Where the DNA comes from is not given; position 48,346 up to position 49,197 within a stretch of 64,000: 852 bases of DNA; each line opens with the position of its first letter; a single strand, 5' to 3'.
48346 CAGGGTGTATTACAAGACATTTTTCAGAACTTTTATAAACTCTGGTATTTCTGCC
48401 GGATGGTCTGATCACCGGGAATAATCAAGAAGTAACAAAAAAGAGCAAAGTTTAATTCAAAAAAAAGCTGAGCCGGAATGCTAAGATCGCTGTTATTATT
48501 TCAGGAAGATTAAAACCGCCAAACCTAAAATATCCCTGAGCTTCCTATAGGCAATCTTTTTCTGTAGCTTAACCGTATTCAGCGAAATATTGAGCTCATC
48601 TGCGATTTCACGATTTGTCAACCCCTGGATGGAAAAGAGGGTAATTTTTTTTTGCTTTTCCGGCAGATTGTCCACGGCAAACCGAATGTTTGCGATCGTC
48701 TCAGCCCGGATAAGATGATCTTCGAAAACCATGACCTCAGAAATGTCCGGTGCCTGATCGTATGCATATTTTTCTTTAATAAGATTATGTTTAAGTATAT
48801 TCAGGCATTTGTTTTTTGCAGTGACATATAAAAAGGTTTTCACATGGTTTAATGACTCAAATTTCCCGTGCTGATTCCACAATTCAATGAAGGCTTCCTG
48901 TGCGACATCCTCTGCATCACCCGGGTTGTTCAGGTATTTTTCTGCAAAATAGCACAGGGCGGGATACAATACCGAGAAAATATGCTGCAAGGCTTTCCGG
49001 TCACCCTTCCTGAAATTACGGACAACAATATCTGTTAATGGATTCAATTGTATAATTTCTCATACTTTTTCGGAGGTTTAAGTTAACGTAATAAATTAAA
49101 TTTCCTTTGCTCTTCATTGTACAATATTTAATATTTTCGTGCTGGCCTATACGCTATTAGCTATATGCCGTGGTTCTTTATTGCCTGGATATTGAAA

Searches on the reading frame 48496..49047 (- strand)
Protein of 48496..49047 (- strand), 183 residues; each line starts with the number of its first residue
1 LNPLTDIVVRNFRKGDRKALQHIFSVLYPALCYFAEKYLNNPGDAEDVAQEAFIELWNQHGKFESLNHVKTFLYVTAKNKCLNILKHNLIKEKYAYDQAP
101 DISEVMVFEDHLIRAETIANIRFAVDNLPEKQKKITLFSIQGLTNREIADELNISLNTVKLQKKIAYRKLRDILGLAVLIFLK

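Call 33: search_protein_families(library=pfam, proteins=[window:48496-49047:-])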
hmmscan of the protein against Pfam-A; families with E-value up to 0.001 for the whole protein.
window:48496-49047:- (183 aa): 5 families
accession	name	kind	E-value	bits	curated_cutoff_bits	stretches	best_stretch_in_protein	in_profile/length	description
PF04542.20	Sigma70_r2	-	9.1e-14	51.5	24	1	27-86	5-66/71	Sigma-70 region 2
PF08281.18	Sigma70_r4_2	-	1.8e-08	34.3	25.7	1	120-168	3-52/54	Sigma-70, region 4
PF07638.17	Sigma70_ECF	-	3.2e-08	34.1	21.1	1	127-171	136-180/185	ECF sigma factor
PF00196.25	GerE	-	1.2e-07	31.7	23.5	1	128-171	3-46/57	Bacterial regulatory proteins, luxR family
PF04545.22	Sigma70_r4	-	2.9e-06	27.1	24.1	1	126-171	3-49/50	Sigma-70, region 4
